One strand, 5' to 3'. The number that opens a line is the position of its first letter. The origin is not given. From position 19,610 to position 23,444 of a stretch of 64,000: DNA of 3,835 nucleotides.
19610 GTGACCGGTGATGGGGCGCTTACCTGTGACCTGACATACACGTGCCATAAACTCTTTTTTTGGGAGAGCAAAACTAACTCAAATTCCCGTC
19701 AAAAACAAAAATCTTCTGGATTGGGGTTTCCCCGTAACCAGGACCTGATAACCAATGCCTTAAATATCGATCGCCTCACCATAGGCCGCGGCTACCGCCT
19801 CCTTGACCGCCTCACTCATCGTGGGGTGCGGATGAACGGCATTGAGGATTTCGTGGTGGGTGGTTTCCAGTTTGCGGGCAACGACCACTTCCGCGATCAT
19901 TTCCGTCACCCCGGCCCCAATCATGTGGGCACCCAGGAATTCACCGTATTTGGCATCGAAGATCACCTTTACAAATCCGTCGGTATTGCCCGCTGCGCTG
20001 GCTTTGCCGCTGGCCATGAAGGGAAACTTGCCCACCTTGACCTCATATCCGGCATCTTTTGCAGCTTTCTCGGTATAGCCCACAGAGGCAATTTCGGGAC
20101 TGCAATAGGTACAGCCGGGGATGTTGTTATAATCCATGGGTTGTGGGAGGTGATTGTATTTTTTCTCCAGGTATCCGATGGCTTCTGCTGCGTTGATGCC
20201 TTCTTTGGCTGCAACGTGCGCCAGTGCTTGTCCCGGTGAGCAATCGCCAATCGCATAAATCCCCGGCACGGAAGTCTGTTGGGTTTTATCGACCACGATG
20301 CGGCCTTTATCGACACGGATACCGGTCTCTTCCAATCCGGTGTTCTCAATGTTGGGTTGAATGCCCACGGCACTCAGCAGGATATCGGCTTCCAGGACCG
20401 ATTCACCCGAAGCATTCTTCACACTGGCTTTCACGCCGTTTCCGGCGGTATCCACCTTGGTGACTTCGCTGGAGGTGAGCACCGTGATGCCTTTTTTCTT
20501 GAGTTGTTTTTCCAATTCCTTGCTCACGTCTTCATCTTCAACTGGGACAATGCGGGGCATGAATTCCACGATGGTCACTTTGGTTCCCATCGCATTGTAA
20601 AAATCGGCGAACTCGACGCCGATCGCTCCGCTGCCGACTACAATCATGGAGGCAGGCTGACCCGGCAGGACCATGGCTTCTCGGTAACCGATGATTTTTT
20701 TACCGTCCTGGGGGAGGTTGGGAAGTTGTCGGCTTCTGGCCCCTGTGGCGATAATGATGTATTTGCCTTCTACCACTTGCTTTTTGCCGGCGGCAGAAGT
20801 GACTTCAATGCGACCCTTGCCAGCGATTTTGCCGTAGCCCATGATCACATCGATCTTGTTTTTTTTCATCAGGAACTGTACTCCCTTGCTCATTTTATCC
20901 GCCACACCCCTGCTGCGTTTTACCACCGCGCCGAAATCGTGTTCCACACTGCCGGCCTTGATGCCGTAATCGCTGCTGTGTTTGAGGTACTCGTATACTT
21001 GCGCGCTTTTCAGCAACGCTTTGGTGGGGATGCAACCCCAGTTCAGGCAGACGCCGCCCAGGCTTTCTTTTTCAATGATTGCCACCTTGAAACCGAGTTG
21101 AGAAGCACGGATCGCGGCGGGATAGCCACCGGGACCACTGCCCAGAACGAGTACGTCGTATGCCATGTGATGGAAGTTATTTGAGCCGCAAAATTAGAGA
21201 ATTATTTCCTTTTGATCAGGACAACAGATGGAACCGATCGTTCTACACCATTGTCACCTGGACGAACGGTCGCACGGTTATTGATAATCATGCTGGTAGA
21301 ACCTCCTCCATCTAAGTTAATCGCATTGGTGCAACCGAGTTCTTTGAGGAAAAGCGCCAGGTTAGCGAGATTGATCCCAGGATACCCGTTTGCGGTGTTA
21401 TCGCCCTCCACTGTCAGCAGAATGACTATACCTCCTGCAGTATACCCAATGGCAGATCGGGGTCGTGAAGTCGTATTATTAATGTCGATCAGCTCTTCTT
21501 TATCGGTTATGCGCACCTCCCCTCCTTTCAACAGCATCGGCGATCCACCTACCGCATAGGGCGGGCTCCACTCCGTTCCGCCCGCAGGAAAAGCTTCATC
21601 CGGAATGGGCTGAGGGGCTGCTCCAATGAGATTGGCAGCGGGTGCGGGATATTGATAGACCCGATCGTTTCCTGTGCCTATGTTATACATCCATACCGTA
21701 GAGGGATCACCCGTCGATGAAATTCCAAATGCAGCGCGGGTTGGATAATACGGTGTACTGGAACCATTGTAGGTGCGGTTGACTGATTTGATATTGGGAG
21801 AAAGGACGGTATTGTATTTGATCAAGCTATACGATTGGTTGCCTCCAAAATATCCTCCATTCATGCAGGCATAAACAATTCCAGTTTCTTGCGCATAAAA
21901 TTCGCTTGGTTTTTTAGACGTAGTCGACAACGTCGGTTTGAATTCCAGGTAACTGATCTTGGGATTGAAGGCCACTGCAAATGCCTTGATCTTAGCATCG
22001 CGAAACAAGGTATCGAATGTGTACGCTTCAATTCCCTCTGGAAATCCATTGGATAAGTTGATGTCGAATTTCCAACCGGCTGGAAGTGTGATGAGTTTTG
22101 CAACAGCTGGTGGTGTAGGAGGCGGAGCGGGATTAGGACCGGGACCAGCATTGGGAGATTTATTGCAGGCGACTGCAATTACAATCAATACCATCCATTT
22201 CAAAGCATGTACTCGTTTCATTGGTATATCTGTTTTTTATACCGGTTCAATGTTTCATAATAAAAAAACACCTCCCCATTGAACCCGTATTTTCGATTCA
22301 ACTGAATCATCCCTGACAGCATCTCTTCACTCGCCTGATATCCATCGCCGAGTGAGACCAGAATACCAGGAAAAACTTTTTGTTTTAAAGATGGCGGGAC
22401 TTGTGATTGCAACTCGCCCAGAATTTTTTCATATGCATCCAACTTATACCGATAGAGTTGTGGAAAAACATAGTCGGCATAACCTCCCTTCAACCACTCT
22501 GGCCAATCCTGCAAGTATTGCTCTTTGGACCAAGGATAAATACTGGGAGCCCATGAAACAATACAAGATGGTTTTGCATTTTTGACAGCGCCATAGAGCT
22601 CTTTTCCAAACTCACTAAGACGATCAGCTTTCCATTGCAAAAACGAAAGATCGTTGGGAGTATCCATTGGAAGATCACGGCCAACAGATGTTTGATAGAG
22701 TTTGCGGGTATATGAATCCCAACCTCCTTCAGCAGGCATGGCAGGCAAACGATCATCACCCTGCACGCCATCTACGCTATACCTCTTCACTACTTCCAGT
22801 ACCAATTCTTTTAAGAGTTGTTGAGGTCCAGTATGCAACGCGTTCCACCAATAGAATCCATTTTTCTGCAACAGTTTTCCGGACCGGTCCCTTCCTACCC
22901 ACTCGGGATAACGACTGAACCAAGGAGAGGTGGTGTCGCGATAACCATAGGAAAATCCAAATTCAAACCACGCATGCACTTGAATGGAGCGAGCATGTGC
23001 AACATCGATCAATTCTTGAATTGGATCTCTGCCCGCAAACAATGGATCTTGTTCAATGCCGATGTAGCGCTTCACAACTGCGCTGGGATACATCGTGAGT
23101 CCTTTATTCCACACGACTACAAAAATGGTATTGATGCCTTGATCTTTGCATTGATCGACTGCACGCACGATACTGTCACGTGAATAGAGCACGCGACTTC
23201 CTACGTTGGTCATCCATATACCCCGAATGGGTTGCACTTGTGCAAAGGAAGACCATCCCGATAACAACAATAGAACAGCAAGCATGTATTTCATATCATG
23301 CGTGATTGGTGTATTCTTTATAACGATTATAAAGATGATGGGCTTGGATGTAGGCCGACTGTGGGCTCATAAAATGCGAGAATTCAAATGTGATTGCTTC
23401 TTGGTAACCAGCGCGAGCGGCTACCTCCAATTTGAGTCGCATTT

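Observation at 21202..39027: Unassigned ROK-controlled PUL that may target a phosphodiester-linked HexNAc/mannose glycan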

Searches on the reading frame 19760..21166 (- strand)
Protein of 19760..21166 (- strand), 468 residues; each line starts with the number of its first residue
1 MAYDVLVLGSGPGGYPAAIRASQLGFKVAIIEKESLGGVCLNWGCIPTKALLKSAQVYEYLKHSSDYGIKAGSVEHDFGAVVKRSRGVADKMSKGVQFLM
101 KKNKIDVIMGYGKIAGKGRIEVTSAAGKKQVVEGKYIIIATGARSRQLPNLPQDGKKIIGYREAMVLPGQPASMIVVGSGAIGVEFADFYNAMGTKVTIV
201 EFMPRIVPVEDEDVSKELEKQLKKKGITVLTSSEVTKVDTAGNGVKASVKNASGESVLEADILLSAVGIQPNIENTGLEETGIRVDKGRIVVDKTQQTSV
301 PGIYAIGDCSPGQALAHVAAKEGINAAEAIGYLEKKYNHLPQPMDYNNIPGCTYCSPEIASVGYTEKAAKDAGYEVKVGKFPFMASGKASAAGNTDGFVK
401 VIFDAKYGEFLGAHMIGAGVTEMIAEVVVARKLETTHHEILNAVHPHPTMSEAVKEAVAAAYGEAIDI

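Call 6: search_protein_families(library=pfam, proteins=[window:19760-21166:-])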
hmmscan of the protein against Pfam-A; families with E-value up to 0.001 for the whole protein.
window:19760-21166:- (468 aa): 12 families
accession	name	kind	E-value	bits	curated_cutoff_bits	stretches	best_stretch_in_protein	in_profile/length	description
PF07992.20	Pyr_redox_2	-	4.8e-72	243.3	26.1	1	3-323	1-291/291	Pyridine nucleotide-disulphide oxidoreductase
PF02852.28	Pyr_redox_dim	-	2.1e-37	128.1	25.3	1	349-457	1-109/110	Pyridine nucleotide-disulphide oxidoreductase, dimerisation domain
PF00070.33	Pyr_redox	-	3.7e-25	88.7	22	1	174-249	2-77/82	Pyridine nucleotide-disulphide oxidoreductase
PF13738.12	Pyr_redox_3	-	3.9e-15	56.3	30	1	128-307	119-305/305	Pyridine nucleotide-disulphide oxidoreductase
PF12831.13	FAD_oxidored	-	6.1e-10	39.4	27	1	4-142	1-145/416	FAD dependent oxidoreductase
PF00890.30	FAD_binding_2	-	7.8e-08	32.3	20.4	1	4-43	1-40/414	FAD binding domain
PF01262.27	AlaDh_PNT_C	-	6.4e-07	29.4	23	0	170-270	27-103/214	Alanine dehydrogenase/PNT, C-terminal domain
PF03486.20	HI0933_like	-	6.5e-07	29.5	50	0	4-35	2-33/244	HI0933-like protein Rossmann domain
PF13450.12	NAD_binding_8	-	5.4e-06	27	21.9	0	7-41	1-36/68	NAD(P)-binding Rossmann-like domain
PF01494.25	FAD_binding_3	-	6.5e-06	26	22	0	3-34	2-33/349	FAD binding domain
PF01266.30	DAO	-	3.5e-05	23.9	27.9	0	210-270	147-205/353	FAD dependent oxidoreductase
PF01134.28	GIDA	-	0.00036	20.1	22.1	1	4-143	1-150/391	Glucose inhibited division protein A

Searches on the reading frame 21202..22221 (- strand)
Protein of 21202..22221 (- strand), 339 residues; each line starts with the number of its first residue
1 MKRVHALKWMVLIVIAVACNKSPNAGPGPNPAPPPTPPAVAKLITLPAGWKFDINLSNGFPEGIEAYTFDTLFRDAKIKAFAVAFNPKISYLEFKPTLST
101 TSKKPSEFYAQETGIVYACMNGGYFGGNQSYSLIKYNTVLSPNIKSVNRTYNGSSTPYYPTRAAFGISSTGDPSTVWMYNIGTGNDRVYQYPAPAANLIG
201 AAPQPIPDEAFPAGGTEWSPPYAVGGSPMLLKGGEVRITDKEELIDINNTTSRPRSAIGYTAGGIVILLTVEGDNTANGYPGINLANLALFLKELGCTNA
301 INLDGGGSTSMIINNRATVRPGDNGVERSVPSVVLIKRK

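Call 3: search_protein_families(library=pfam, proteins=[window:21202-22221:-])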
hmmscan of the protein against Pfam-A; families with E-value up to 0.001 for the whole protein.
window:21202-22221:- (339 aa): 1 family
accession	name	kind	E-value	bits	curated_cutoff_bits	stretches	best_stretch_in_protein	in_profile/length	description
PF09992.14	NAGPA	-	5e-27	95.6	25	1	218-336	60-168/169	Phosphodiester glycosidase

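Call 4: search_protein_families(library=ncbifam, proteins=[window:21202-22221:-])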
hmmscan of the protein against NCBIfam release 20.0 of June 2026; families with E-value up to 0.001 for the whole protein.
window:21202-22221:- (339 aa): 0 families

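Call 14: search_solved_structures(query=window:21202-22221:-, max_evalue=0.1)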
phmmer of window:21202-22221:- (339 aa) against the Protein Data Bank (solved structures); distinct sequences matched with E-value up to 0.1: 8.
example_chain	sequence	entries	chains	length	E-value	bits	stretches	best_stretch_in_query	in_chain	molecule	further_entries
3ohg_A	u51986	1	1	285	2.6e-11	46.4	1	218-315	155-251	Uncharacterized protein from DUF2233 family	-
6u11_A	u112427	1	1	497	3.4e-09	39.4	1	253-324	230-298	EGF-like domain-containing protein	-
6pki_A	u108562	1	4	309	9.8e-08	34.6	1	254-324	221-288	N-acetylglucosamine-1-phosphodiester alpha-N-acetylglucosaminidase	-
6pkg_A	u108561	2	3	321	1.1e-07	34.5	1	254-324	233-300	N-acetylglucosamine-1-phosphodiester alpha-N-acetylglucosaminidase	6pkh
6pku_A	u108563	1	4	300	1.5e-07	34.1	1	253-324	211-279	N-acetylglucosamine-1-phosphodiester alpha-N-acetylglucosaminidase (NAGPA)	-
6pky_A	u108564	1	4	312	1.5e-07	34.1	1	253-324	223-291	N-acetylglucosamine-1-phosphodiester alpha-N-acetylglucosaminidase (NAGPA)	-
6ozd_A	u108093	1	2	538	5.2e-07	32.3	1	254-335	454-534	Putative exported protein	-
5h3k_A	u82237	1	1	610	3.8e-06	29.4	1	221-316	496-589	Slr0280 protein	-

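Call 59: search_solved_structures(query=window:21202-22221:-, max_evalue=0.000001, show_alignments=3)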
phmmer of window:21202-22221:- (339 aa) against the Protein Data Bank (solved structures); distinct sequences matched with E-value up to 0.000001: 7.
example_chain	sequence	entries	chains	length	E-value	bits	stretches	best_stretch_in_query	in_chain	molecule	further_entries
3ohg_A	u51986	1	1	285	2.6e-11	46.4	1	218-315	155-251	Uncharacterized protein from DUF2233 family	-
6u11_A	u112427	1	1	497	3.4e-09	39.4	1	253-324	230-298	EGF-like domain-containing protein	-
6pki_A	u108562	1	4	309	9.8e-08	34.6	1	254-324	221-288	N-acetylglucosamine-1-phosphodiester alpha-N-acetylglucosaminidase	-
6pkg_A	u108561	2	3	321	1.1e-07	34.5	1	254-324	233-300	N-acetylglucosamine-1-phosphodiester alpha-N-acetylglucosaminidase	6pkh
6pku_A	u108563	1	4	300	1.5e-07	34.1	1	253-324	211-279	N-acetylglucosamine-1-phosphodiester alpha-N-acetylglucosaminidase (NAGPA)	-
6pky_A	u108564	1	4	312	1.5e-07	34.1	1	253-324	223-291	N-acetylglucosamine-1-phosphodiester alpha-N-acetylglucosaminidase (NAGPA)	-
6ozd_A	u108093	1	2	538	5.2e-07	32.3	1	254-335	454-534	Putative exported protein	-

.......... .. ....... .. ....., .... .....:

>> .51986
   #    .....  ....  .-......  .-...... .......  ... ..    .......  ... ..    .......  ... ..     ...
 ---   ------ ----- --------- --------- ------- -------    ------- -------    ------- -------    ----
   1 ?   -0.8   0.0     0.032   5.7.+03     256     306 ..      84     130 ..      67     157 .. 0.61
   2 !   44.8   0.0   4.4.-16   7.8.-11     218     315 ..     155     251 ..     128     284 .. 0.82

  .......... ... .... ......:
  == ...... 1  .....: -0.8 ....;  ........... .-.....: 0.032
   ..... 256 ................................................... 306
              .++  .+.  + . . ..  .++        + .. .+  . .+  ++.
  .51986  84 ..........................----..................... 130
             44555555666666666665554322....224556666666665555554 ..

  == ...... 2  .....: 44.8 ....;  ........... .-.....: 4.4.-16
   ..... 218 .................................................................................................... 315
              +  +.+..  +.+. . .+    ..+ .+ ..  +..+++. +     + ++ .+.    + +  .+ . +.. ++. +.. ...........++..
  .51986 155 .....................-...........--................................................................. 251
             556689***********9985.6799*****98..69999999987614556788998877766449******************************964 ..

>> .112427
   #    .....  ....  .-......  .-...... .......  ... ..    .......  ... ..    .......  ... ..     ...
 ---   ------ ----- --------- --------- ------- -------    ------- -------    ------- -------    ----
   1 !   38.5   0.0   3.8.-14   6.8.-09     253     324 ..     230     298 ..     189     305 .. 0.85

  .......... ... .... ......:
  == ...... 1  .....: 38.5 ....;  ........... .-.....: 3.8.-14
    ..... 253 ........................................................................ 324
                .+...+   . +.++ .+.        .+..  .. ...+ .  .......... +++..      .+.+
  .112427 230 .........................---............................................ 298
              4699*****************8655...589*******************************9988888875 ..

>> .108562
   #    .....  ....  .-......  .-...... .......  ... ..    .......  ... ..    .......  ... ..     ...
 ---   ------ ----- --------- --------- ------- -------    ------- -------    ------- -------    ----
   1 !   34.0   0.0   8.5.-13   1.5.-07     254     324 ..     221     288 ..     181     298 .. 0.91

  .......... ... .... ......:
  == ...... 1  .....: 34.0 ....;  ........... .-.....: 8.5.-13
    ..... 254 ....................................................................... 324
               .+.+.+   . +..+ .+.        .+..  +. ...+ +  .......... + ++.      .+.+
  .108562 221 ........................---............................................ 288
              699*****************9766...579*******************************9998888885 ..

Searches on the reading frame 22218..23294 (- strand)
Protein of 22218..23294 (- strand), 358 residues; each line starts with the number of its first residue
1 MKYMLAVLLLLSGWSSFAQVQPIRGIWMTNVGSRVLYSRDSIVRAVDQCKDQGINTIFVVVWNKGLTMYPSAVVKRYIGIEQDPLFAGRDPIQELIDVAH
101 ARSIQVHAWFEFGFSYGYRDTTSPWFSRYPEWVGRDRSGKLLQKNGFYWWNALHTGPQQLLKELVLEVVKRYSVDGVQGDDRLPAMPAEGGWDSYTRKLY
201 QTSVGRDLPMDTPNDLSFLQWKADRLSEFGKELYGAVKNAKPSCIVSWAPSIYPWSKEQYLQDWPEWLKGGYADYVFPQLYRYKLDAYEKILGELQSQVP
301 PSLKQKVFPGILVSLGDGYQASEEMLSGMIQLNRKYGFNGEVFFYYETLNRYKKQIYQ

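Call 3: search_protein_families(library=pfam, proteins=[window:22218-23294:-])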
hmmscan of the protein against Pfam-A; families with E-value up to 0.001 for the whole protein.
window:22218-23294:- (358 aa): 2 families
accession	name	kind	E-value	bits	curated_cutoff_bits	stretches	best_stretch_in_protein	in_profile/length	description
PF02638.21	GHL10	-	7.2e-55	186.7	27.9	1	22-297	1-277/311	Glycosyl hydrolase-like 10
PF14871.12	GHL6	-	3.3e-07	31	35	1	45-177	5-128/132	Hypothetical glycosyl hydrolase 6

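Call 4: search_protein_families(library=ncbifam, proteins=[window:22218-23294:-])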
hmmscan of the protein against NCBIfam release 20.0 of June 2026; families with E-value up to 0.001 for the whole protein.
window:22218-23294:- (358 aa): 0 families

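Call 12: search_solved_structures(query=window:22218-23294:-, max_evalue=0.1)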
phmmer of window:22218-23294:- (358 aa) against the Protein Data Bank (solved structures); distinct sequences matched with E-value up to 0.1: 1.
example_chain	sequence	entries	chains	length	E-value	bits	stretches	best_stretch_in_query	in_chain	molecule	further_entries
5oq2_A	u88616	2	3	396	1.3e-09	40.8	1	44-345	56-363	Cwp19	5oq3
